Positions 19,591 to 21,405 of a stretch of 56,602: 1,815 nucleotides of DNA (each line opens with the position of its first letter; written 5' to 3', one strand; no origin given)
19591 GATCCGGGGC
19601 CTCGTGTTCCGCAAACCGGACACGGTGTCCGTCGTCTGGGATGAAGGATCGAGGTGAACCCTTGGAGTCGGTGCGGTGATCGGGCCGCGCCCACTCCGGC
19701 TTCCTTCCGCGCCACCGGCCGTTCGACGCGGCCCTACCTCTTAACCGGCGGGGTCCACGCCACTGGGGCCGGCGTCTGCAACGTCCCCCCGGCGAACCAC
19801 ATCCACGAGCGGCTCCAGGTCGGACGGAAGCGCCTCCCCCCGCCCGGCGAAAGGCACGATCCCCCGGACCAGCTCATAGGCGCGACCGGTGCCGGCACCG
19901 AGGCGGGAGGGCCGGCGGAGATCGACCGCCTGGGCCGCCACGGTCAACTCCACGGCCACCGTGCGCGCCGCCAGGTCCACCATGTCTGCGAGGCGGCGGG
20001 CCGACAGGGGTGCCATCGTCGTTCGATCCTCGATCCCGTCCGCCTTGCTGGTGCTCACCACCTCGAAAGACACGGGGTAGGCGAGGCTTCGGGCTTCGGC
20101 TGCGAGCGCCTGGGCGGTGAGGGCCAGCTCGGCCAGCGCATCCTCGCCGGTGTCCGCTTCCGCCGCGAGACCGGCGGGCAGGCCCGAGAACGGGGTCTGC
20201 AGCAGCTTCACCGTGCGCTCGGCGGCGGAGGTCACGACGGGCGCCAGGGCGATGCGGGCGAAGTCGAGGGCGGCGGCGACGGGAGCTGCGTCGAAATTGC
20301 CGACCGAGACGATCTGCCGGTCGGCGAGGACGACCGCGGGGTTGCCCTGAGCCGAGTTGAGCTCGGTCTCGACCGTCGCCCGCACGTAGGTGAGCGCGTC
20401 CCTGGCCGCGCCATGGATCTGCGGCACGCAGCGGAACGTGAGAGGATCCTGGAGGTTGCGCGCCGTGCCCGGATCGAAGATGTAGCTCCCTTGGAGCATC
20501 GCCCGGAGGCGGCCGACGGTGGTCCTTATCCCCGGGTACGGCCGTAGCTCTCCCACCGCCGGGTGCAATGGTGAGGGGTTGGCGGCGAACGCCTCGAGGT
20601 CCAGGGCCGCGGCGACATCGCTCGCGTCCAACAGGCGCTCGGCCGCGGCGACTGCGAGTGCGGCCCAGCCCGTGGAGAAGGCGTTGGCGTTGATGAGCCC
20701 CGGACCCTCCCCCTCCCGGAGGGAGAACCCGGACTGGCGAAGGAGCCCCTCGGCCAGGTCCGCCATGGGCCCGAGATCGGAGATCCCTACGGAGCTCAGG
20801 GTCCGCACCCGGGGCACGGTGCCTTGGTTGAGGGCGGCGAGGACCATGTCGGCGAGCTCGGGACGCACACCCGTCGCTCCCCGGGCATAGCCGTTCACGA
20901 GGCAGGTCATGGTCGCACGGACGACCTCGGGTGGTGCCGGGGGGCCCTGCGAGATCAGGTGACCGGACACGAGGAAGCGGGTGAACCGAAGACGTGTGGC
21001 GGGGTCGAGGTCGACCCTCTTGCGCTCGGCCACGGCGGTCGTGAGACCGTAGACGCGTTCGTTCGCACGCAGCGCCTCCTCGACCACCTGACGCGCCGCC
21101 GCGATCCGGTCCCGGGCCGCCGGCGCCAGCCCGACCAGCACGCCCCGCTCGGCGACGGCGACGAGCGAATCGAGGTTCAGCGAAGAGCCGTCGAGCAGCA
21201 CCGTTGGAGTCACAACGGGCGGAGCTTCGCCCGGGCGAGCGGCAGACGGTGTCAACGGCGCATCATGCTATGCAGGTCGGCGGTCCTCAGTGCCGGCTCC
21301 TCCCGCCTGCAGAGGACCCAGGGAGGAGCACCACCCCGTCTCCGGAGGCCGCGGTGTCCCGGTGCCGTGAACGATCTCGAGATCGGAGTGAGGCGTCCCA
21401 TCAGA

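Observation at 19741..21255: Third MIO-less HAL-like lyase placed directly downstream of the sarcosine-oxidase-family (soxBDAG/mgdABCD) operon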

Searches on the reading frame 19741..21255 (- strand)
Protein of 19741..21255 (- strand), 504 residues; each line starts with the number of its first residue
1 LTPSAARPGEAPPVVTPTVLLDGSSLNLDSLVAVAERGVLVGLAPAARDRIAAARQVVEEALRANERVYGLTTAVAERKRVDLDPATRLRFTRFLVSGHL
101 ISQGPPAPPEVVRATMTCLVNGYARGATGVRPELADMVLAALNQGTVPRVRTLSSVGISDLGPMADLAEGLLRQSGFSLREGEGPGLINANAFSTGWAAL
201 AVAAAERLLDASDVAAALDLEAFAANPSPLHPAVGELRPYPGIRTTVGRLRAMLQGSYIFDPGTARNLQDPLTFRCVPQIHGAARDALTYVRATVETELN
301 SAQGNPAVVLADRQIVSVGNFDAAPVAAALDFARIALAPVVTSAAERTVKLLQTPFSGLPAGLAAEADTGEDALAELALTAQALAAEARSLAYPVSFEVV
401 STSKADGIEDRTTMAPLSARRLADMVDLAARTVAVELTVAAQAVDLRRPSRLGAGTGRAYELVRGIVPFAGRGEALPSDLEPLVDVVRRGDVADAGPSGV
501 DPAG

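Call 7: search_protein_families(library=pfam, proteins=[window:19741-21255:-])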
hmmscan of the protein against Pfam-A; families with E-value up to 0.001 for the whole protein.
window:19741-21255:- (504 aa): 1 family
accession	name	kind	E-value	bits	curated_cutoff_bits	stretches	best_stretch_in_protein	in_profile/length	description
PF00221.24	Lyase_aromatic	-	7.7e-107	358.3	27.3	2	178-464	175-465/466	Aromatic amino acid lyase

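Call 10: search_protein_families(library=ncbifam, proteins=[window:19741-21255:-], max_evalue=0.00001)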
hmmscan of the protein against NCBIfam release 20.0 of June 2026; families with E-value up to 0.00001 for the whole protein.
window:19741-21255:- (504 aa): 8 families
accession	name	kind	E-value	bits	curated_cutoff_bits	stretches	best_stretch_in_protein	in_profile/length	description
NF006871.0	PRK09367.1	subfamily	2.1e-94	317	524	2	177-494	184-499/505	histidine ammonia-lyase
TIGR01225.1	hutH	equivalog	6.5e-91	305.3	539.15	2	178-500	182-502/506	histidine ammonia-lyase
TIGR04475.1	Phe_D_beta_mut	equivalog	1.6e-53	182.2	800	2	182-487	188-509/510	phenylalanine aminomutase (D-beta-phenylalanine forming)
TIGR03832.1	Tyr_2_3_mutase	equivalog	1.2e-50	172.5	501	2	268-486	290-506/507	tyrosine 2,3-aminomutase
NF041222.1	BagA_FevW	exception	2.5e-42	145.2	1000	2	180-496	185-523/529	bagremycin/ferroverdin biosynthesis tyrosine ammonia-lyase BagA/FevW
TIGR01226.1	phe_am_lyase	equivalog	2.1e-37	128.8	519.15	2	176-448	222-502/680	phenylalanine ammonia-lyase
NF053541.1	FlxA_rubin_TAL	equivalog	2.2e-25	89.1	700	2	183-475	179-484/498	flexirubin biosynthesis tyrosine ammonia-lyase FlxA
TIGR04473.1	taxol_Phe_23mut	exception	3e-22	78.7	1250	1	176-448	218-498/687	phenylalanine aminomutase (L-beta-phenylalanine forming)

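Call 12: find_homologous_proteins(query=window:19741-21213:-)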
Query window:19741-21213:- (490 aa): 3477 proteins with E <= 0.001 among 8000 candidates; the best 120 are listed.
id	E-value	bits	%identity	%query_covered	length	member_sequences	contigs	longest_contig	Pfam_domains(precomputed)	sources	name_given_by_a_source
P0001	0.0e+0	1010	100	99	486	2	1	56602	PF00221.25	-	-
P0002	1.1e-208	712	73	98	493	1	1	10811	PF00221.25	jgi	jgi:histidine ammonia-lyase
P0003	3.4e-208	710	74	98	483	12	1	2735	PF00221.25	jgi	jgi:histidine ammonia-lyase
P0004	6.1e-208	709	73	98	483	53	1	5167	PF00221.25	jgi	jgi:histidine ammonia-lyase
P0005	6.9e-208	709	73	98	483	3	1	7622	PF00221.25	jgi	jgi:histidine ammonia-lyase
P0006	8.9e-208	709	73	98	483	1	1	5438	PF00221.25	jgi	jgi:histidine ammonia-lyase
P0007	1.6e-207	708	72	99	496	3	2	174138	PF00221.25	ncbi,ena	-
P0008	2.0e-207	708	73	98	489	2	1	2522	PF00221.25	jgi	jgi:histidine ammonia-lyase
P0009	5.2e-207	706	73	98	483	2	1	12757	PF00221.25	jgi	jgi:histidine ammonia-lyase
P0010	8.0e-207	706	74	95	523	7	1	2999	PF00221.25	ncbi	-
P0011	1.7e-206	705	73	98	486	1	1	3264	PF00221.25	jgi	jgi:histidine ammonia-lyase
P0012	2.7e-206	704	73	99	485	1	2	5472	PF00221.25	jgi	jgi:histidine ammonia-lyase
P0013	3.2e-206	704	73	98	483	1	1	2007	PF00221.25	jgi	jgi:histidine ammonia-lyase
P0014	1.4e-205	702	72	98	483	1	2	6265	PF00221.25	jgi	-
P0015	1.6e-205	701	73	97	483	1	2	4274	PF00221.25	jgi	jgi:histidine ammonia-lyase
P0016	3.8e-205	700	73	97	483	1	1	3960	PF00221.25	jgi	jgi:histidine ammonia-lyase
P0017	6.5e-205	699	73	95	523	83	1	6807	PF00221.25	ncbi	-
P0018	9.8e-205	699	74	95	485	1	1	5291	PF00221.25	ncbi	-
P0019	2.2e-204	698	72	98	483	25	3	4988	PF00221.25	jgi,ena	-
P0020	2.4e-204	698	72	98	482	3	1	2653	PF00221.25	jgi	jgi:histidine ammonia-lyase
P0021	6.0e-204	696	73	95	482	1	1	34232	PF00221.25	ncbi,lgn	ncbi:MAG TPA: aromatic amino acid ammonia-lyase [Streptosporangiaceae bacterium]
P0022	1.1e-203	695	73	97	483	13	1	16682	PF00221.25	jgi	jgi:histidine ammonia-lyase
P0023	1.3e-203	695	73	95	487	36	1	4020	PF00221.25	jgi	jgi:histidine ammonia-lyase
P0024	3.1e-203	694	72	97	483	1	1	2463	PF00221.25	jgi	-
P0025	3.7e-203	694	71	98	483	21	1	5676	PF00221.25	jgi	-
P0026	5.2e-203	693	72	98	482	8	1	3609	PF00221.25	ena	-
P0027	6.6e-203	693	71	98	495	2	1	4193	PF00221.25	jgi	jgi:histidine ammonia-lyase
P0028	8.9e-203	692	73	97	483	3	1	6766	PF00221.25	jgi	jgi:histidine ammonia-lyase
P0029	1.9e-202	691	72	97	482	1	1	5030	PF00221.25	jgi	jgi:histidine ammonia-lyase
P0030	2.1e-202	691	72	97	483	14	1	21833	PF00221.25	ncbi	-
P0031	2.1e-202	691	71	97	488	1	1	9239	PF00221.25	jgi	jgi:histidine ammonia-lyase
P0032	2.3e-202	691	72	97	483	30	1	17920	PF00221.25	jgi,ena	-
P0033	3.5e-202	690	72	98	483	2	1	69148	PF00221.25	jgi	jgi:histidine ammonia-lyase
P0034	4.0e-202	690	72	98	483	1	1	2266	PF00221.25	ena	-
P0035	5.9e-202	690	70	98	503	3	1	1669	PF00221.25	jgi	jgi:histidine ammonia-lyase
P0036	6.6e-202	689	73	98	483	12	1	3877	PF00221.25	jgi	-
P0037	9.7e-202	689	73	97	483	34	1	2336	PF00221.25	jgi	-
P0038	1.4e-201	688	72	98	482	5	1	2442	PF00221.25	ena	-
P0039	2.0e-201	688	72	98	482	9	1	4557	PF00221.25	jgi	jgi:histidine ammonia-lyase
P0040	2.2e-201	688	72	98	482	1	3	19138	PF00221.25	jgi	jgi:histidine ammonia-lyase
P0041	2.7e-201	687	72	98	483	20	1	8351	PF00221.25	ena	-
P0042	3.5e-201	687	71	98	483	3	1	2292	PF00221.25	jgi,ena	jgi:histidine ammonia-lyase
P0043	3.5e-201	687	72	98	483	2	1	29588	PF00221.25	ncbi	-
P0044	3.6e-201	687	72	97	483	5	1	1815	PF00221.25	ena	-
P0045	3.6e-201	687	71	97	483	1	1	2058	PF00221.25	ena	-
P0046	4.0e-201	687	73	97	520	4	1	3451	PF00221.25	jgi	-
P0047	5.2e-201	687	71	98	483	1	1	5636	PF00221.25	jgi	jgi:histidine ammonia-lyase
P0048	6.6e-201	686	72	98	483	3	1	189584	PF00221.25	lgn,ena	-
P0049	6.9e-201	686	72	97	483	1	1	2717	PF00221.25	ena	-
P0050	7.1e-201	686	71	98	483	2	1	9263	PF00221.25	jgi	jgi:histidine ammonia-lyase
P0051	1.1e-200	685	73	95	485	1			PF00221.25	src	-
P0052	1.2e-200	685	71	98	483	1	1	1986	PF00221.25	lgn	-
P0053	1.4e-200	685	72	97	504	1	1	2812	PF00221.25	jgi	jgi:histidine ammonia-lyase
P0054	1.5e-200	685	72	98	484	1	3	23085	PF00221.25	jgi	jgi:histidine ammonia-lyase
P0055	1.8e-200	685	71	97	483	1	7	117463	PF00221.25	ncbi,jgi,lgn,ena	-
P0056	1.9e-200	685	72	97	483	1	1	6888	PF00221.25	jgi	jgi:histidine ammonia-lyase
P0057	2.1e-200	685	72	96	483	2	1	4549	PF00221.25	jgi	jgi:histidine ammonia-lyase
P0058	2.5e-200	684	72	98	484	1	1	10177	PF00221.25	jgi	jgi:histidine ammonia-lyase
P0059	2.5e-200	684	72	98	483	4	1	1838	PF00221.25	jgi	jgi:histidine ammonia-lyase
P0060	3.2e-200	684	72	97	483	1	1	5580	PF00221.25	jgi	jgi:histidine ammonia-lyase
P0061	3.6e-200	684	72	97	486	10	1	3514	PF00221.25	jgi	jgi:histidine ammonia-lyase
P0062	7.9e-200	683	72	98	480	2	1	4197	PF00221.25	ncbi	-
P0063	1.0e-199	682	72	98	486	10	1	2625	PF00221.25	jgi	jgi:histidine ammonia-lyase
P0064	1.1e-199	682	73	97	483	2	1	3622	PF00221.25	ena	-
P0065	2.1e-199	681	71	97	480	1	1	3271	PF00221.25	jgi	jgi:histidine ammonia-lyase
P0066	4.7e-199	680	71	98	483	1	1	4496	PF00221.25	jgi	jgi:histidine ammonia-lyase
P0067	8.1e-199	679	71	98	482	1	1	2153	PF00221.25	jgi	jgi:histidine ammonia-lyase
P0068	9.5e-199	679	72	97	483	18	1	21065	PF00221.25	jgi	jgi:histidine ammonia-lyase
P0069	9.9e-199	679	71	99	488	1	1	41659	PF00221.25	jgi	jgi:histidine ammonia-lyase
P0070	1.1e-198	679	72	96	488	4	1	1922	PF00221.25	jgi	jgi:histidine ammonia-lyase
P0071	1.3e-198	679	70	98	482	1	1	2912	PF00221.25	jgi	jgi:histidine ammonia-lyase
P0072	2.9e-198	677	72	98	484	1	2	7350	PF00221.25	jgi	jgi:histidine ammonia-lyase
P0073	3.7e-198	677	70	98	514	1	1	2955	PF00221.25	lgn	-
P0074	4.5e-198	677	71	97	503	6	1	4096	PF00221.25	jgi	-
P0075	4.7e-198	677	72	97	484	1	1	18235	PF00221.25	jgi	jgi:histidine ammonia-lyase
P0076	5.1e-198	677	72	96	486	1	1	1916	PF00221.25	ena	-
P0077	5.7e-198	676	72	98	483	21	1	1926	PF00221.25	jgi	jgi:histidine ammonia-lyase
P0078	1.0e-197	676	71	97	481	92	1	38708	PF00221.25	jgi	jgi:histidine ammonia-lyase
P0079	1.5e-197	675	71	97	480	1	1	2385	PF00221.25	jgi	jgi:histidine ammonia-lyase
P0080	2.3e-197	675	69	98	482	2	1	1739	PF00221.25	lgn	-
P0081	2.9e-197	674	72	98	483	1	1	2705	PF00221.25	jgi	-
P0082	2.9e-197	674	72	98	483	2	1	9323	PF00221.25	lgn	-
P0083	4.1e-197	674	71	97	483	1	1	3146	PF00221.25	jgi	jgi:histidine ammonia-lyase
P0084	4.2e-197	674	71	97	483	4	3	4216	PF00221.25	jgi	jgi:histidine ammonia-lyase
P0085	4.7e-197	673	70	98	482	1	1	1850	PF00221.25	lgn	-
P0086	4.7e-197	673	72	97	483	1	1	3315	PF00221.25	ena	-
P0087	1.1e-196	672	71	97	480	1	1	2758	PF00221.25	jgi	jgi:histidine ammonia-lyase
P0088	1.2e-196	672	71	98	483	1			PF00221.25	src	-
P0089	1.9e-196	671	71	98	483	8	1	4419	PF00221.25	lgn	-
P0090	2.0e-196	671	70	97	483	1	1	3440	PF00221.25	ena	-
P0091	2.0e-196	671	71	97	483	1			PF00221.25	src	-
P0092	3.1e-196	671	70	99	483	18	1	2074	PF00221.25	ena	-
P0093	3.6e-196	671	71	97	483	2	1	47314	PF00221.25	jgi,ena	-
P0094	4.5e-196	670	70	97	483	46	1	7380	PF00221.25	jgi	jgi:histidine ammonia-lyase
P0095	4.6e-196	670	71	97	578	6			PF00221.25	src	-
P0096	4.9e-196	670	71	98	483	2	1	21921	PF00221.25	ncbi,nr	ncbi:MAG TPA: aromatic amino acid ammonia-lyase [Streptosporangiaceae bacterium]|nr:aromatic amino a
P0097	5.2e-196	670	71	97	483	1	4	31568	PF00221.25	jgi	jgi:histidine ammonia-lyase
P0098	5.6e-196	670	71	98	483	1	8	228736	PF00221.25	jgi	jgi:histidine ammonia-lyase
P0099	5.9e-196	670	70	98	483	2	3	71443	PF00221.25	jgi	jgi:histidine ammonia-lyase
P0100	8.0e-196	669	70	97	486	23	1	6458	PF00221.25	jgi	jgi:histidine ammonia-lyase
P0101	1.1e-195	669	70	98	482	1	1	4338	PF00221.25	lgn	-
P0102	1.6e-195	668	70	98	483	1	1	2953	PF00221.25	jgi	jgi:histidine ammonia-lyase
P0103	1.8e-195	668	70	98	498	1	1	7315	PF00221.25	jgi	jgi:histidine ammonia-lyase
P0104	2.1e-195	668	71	97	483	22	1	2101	PF00221.25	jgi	-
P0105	2.2e-195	668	70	98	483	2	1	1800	PF00221.25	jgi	jgi:histidine ammonia-lyase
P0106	2.2e-195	668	70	99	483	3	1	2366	PF00221.25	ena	-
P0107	2.4e-195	668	71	98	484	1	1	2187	PF00221.25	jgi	jgi:histidine ammonia-lyase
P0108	2.9e-195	668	71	98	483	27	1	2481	PF00221.25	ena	-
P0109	4.6e-195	667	70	99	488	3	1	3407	PF00221.25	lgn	-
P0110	4.8e-195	667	72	97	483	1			PF00221.25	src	-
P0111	7.3e-195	666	70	96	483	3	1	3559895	PF00221.25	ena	-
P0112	8.1e-195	666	71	98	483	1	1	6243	PF00221.25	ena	-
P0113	1.7e-194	665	71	98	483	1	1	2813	PF00221.25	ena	-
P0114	2.3e-194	665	71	98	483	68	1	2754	PF00221.25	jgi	jgi:histidine ammonia-lyase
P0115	3.6e-194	664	71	98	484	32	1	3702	PF00221.25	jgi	jgi:histidine ammonia-lyase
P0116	3.8e-194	664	71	97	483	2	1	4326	PF00221.25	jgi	jgi:histidine ammonia-lyase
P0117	4.3e-194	664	71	98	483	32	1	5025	PF00221.25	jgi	jgi:histidine ammonia-lyase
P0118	4.5e-194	664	71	98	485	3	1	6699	PF00221.25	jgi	jgi:histidine ammonia-lyase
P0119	4.8e-194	664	70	98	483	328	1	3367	PF00221.25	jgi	jgi:histidine ammonia-lyase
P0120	1.6e-193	662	70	99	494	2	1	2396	PF00221.25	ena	-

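Call 13: search_solved_structures(query=window:19741-21213:-, show_alignments=2)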
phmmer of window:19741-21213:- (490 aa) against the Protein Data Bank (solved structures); distinct sequences matched with E-value up to 0.001: 39.
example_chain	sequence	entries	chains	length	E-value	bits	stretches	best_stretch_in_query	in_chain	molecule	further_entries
6v6h_A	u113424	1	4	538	3e-57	197.8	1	5-478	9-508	Histidine ammonia-lyase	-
6s7j_A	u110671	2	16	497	2.4e-52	181.7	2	167-474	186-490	Uncharacterized protein | ergothionase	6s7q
7tqr_A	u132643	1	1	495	2.4e-47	165.1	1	6-456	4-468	Probable histidine ammonia-lyase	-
1gkj_A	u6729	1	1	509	3.2e-43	151.5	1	10-488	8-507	HISTIDINE AMMONIA-LYASE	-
1gkm_B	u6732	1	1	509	4.4e-43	151.1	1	10-488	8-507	Histidine ammonia-lyase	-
1b8f_A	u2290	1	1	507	7.1e-43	150.4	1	10-488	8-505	Histidine ammonia-lyase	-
1gk3_A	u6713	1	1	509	3.6e-42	148.1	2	164-488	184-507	HISTIDINE AMMONIA-LYASE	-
1eb4_A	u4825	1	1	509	9.5e-42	146.7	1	10-488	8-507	HISTIDINE AMMONIA-LYASE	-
1gk2_A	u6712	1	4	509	1.1e-41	146.5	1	10-488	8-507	HISTIDINE AMMONIA-LYASE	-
2rjr_A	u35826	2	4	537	1.1e-41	146.5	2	163-479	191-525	Tyrosine aminomutase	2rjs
2ohy_A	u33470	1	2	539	1.2e-41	146.4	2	163-479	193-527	Tyrosine aminomutase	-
2qve_A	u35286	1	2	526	1.5e-41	146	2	163-479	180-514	Tyrosine Aminomutase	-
3kdz_A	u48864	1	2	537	4.1e-41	144.6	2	163-479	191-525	Histidine ammonia-lyase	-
3kdy_A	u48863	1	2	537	9.6e-41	143.4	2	163-479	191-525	Histidine ammonia-lyase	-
9eq5_A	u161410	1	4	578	3.7e-32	115.1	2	158-434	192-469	Histidine ammonia-lyase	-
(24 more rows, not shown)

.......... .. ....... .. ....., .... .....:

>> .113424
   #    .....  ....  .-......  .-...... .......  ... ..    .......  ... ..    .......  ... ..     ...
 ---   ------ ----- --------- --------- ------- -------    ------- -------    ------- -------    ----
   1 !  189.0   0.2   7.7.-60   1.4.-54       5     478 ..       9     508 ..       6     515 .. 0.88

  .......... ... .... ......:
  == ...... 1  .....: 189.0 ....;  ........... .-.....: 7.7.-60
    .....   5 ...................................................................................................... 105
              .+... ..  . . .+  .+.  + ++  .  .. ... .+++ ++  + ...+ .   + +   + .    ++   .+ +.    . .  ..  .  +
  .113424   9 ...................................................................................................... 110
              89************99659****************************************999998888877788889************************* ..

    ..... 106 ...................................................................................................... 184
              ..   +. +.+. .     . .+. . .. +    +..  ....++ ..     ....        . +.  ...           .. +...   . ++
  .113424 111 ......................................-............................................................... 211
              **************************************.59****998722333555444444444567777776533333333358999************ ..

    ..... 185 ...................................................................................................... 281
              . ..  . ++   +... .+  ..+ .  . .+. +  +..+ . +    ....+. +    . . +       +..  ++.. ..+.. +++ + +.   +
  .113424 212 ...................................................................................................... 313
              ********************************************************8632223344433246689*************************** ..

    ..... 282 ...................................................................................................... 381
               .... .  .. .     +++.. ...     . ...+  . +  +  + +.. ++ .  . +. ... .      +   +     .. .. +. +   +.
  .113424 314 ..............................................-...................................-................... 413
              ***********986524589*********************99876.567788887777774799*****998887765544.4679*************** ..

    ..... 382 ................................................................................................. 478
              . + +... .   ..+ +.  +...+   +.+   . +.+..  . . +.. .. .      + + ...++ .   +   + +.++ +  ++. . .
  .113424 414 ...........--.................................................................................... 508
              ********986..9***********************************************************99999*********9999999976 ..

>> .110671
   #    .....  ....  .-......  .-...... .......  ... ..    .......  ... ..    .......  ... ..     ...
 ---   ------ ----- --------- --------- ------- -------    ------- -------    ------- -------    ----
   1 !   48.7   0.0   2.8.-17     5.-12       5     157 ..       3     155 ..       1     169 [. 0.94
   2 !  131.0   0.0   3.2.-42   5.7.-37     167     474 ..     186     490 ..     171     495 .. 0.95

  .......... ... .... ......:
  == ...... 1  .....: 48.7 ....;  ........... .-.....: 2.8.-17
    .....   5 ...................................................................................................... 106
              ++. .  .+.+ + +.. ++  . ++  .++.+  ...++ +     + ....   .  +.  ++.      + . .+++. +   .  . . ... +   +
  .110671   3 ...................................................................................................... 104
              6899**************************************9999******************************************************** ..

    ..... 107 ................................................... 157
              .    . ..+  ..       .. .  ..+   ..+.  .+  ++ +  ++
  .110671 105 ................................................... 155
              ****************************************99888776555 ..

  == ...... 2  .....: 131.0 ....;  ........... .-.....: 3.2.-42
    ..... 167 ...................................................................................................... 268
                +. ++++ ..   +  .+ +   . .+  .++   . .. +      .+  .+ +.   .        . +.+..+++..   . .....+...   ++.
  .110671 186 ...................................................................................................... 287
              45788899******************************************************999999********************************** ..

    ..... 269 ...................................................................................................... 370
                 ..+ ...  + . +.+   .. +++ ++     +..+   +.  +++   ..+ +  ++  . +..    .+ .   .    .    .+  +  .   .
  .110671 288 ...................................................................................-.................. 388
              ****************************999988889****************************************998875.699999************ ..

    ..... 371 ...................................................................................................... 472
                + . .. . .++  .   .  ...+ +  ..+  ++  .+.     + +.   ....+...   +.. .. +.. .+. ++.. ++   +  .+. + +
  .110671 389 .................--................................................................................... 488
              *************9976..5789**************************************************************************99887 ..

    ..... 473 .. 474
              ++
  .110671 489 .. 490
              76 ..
